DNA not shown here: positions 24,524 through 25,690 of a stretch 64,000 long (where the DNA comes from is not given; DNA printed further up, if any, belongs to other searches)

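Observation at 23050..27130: Uncharacterised sugar-phosphate-like catabolic module: DeoR regulator, Cof phosphatase, TIM-barrel enzyme and a 528-aa two-domain membrane protein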

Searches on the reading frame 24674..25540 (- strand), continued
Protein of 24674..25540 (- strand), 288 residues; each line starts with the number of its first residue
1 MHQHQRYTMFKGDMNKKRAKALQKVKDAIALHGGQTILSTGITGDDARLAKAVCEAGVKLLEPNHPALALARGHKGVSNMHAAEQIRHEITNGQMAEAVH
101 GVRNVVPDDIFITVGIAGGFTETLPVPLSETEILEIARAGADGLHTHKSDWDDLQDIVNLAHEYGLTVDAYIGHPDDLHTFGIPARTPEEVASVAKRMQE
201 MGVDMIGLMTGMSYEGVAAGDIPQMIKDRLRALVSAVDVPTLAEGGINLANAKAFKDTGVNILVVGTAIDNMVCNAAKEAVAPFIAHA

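Call 56: find_encoding_contigs(protein=P0192, flank=6000, max_places=1)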
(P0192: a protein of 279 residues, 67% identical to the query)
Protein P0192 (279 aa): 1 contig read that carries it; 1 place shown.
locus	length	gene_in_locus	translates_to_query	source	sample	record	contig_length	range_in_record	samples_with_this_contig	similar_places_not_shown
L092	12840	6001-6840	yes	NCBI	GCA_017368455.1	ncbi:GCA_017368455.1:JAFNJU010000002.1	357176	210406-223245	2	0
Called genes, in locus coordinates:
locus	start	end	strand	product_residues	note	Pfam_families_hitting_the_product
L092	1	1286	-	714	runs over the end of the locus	PF13802:Gal_mutarotas_2, PF01055:Glyco_hydro_31_2nd, PF21365:Glyco_hydro_31_3rd, PF17137:DUF5110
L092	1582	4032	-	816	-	PF00528:BPD_transp_1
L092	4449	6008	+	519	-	-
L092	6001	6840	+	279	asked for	-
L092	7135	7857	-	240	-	PF00392:GntR, PF07702:UTRA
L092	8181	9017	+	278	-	-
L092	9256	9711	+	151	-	PF00359:PTS_EIIA_2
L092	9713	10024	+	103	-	PF02302:PTS_IIB, PF25554:PTS_EIIB_BC_N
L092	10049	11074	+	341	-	-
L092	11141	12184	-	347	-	PF02030:Lipoprotein_8, PF01547:SBP_bac_1, PF13416:SBP_bac_8, PF13531:SBP_bac_11, PF13343:SBP_bac_6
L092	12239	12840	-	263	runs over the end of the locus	PF00528:BPD_transp_1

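Call 62: search_solved_structures(query=A3, max_evalue=1, show_alignments=0)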
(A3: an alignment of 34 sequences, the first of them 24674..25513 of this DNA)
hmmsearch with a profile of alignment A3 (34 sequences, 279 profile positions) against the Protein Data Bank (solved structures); distinct sequences matched with E-value up to 1: 21.
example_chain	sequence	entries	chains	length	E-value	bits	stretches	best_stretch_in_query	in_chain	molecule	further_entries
4ml9_A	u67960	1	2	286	1.3e-152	510.1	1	1-278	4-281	Uncharacterized protein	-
9lj9_B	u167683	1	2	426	5.4e-05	25.8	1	182-263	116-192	3-hexulose-6-phosphate synthase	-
1xi3_A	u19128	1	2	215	6.9e-05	25.5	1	219-271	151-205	Thiamine phosphate pyrophosphorylase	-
6vva_A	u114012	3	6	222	0.0024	20.4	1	184-262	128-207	N-acetylmannosamine-6-phosphate 2-epimerase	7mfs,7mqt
1y0e_A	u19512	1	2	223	0.0024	20.4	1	184-262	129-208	Putative N-acetylmannosamine-6-phosphate 2-epimerase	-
8kc8_A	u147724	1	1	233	0.006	19.1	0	117-179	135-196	De novo design protein -T11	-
7mfn_BBB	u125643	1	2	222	0.021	17.3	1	184-262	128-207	N-acetylmannosamine-6-phosphate 2-epimerase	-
5zkn_A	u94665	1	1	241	0.022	17.3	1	190-263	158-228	Putative N-acetylmannosamine-6-phosphate 2-epimerase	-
6ktq_A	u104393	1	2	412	0.03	16.8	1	25-131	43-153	Homocitrate synthase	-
4utt_A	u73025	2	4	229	0.16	14.4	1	219-262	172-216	PUTATIVE N-ACETYLMANNOSAMINE-6-PHOSPHATE 2-EPIMERASE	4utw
4utu_A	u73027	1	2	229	0.17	14.4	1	219-262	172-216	N-ACETYLMANNOSAMINE-6-PHOSPHATE 2-EPIMERASE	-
4utt_C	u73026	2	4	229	0.17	14.4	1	219-262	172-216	PUTATIVE N-ACETYLMANNOSAMINE-6-PHOSPHATE 2-EPIMERASE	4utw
4jej_A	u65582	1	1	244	0.24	13.9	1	211-263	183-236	Geranylgeranylglyceryl phosphate synthase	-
3tc7_A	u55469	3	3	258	0.45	13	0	203-262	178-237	Indole-3-glycerol phosphate synthase | Retro-aldolase, design RA114 | Retro-aldolase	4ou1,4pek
1w0m_A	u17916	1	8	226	0.54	12.7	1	56-183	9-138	TRIOSEPHOSPHATE ISOMERASE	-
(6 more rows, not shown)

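Call 69: predict_structure(alignment_id=A3)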
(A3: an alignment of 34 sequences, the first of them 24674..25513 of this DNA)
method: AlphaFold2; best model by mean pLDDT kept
length: 279 residues; sequences in the alignment: 34
mean_pLDDT: 88.0   pTM: 0.89
mean pLDDT of the five models: 88.0, 87.8, 87.4, 87.1, 87.1
residues with pLDDT >= 90: 165; 70-90: 87; 50-70: 21; < 50: 6
segments of 3 or more residues with pLDDT < 50: 207-210
pLDDT, mean of each block of 10 residues (from residue 1): 93 98 96 85 95 90 87 81 90 96 82 65 92 86 91 96 83 88 98 96 57 86 98 88 87 88 89 85
secondary structure, 60 per line:
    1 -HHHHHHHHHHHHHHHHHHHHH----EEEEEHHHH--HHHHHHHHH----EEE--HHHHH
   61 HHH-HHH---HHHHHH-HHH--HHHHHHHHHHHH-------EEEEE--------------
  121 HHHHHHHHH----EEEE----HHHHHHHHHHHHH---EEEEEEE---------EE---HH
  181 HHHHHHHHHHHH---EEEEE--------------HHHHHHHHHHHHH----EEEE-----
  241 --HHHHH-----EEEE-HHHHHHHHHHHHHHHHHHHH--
elements in order: H2-22 E27-31 H32-35 H38-46 E51-53 H56-63 H71-76 H83-94 E102-106 H121-129 E134-137 H142-154 E158-164 H179-192 E196-200 H215-227 E232-235 H243-247 E253-256 H258-277

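Call 95: search_protein_families(library=pfam, alignment_id=A3, max_evalue=10)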
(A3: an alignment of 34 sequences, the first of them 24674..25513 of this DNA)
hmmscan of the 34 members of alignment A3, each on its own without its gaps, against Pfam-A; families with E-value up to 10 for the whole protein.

A. member 1, window:24674-25513:- (279 aa): 7 families
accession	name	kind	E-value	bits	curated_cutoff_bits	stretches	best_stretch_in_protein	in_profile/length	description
PF02581.23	TMP-TENI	-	0.0002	21.2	27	1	184-260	107-180/180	Thiamine monophosphate synthase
PF01729.25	QRPTase_C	-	0.0011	19.2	23.1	1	227-261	125-159/169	Quinolinate phosphoribosyl transferase, C-terminal domain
PF00834.25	Ribul_P_3_epim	-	0.0012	18.8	21.1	1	221-260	156-197/198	Ribulose-phosphate 3 epimerase family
PF20116.4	DUF6506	-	0.0014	19.5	27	1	159-209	16-66/96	Family of unknown function (DUF6506)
PF04131.20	NanE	-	0.004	16.8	27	1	187-262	106-178/192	Putative N-acetylmannosamine-6-phosphate epimerase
PF01261.30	AP_endonuc_2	-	0.017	15.3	31.1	1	126-225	3-112/249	Xylose isomerase-like TIM barrel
PF04055.27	Radical_SAM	-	0.05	14.2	29.5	0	176-202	27-54/166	Radical SAM superfamily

B. families by the number of members that match (of 34 scanned): 31 families (the first 25 are shown)
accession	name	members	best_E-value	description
PF02581.23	TMP-TENI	34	2.6e-07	Thiamine monophosphate synthase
PF01729.25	QRPTase_C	33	0.00013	Quinolinate phosphoribosyl transferase, C-terminal domain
PF00834.25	Ribul_P_3_epim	29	0.00016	Ribulose-phosphate 3 epimerase family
PF20116.4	DUF6506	17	0.0014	Family of unknown function (DUF6506)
PF04055.27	Radical_SAM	14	0.00028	Radical SAM superfamily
PF01116.26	F_bP_aldolase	10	0.00033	Fructose-bisphosphate aldolase class-II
PF04131.20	NanE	9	0.0007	Putative N-acetylmannosamine-6-phosphate epimerase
PF00977.27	His_biosynth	5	5.8e-07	Histidine biosynthesis protein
PF25509.1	DUF7916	5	1.1e-06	Domain of unknown function (DUF7916)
PF01026.27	TatD_DNase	5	0.014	TatD related DNase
PF13714.12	PEP_mutase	4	0.026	Phosphoenolpyruvate phosphomutase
PF00215.30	OMPdecase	3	0.00018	Orotidine 5'-phosphate decarboxylase / HUMPS family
PF01261.30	AP_endonuc_2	3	0.017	Xylose isomerase-like TIM barrel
PF05480.16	PSMbeta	3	0.064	Phenol-soluble modulin beta protein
PF00218.27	IGPS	2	0.029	Indole-3-glycerol phosphate synthase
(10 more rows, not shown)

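Call 96: search_protein_families(library=pfam, proteins=[P0157, P0160], max_evalue=0.01)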
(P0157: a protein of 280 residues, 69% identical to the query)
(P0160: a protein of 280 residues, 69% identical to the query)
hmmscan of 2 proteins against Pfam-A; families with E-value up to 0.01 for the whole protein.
P0157 (280 aa): 7 families
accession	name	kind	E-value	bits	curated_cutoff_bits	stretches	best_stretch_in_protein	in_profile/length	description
PF25509.1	DUF7916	-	1.1e-06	28.4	27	0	81-165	143-231/296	Domain of unknown function (DUF7916)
PF00977.27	His_biosynth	-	6.2e-05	23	23.6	1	122-262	85-222/228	Histidine biosynthesis protein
PF01729.25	QRPTase_C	-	0.00013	22.2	23.1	1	219-263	115-159/169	Quinolinate phosphoribosyl transferase, C-terminal domain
PF04055.27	Radical_SAM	-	0.00028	21.5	29.5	0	176-259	26-108/166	Radical SAM superfamily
PF02581.23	TMP-TENI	-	0.00041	20.2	27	1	185-262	107-180/180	Thiamine monophosphate synthase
PF04131.20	NanE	-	0.0007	19.3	27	1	185-264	103-178/192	Putative N-acetylmannosamine-6-phosphate epimerase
PF00834.25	Ribul_P_3_epim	-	0.0018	18.1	21.1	0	228-262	163-197/198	Ribulose-phosphate 3 epimerase family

P0160 (280 aa): 7 families
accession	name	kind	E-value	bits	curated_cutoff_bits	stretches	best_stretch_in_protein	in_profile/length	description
PF25509.1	DUF7916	-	1e-06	28.5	27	0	81-165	143-231/296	Domain of unknown function (DUF7916)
PF00977.27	His_biosynth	-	6.2e-05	23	23.6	1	122-262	85-222/228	Histidine biosynthesis protein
PF01729.25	QRPTase_C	-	0.00012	22.2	23.1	1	219-263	115-159/169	Quinolinate phosphoribosyl transferase, C-terminal domain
PF04055.27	Radical_SAM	-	0.00026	21.6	29.5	0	81-206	27-153/166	Radical SAM superfamily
PF02581.23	TMP-TENI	-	0.00041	20.2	27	1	185-262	107-180/180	Thiamine monophosphate synthase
PF04131.20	NanE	-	0.00065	19.4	27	1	185-265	103-179/192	Putative N-acetylmannosamine-6-phosphate epimerase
PF00834.25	Ribul_P_3_epim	-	0.0018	18.1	21.1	0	228-262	163-197/198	Ribulose-phosphate 3 epimerase family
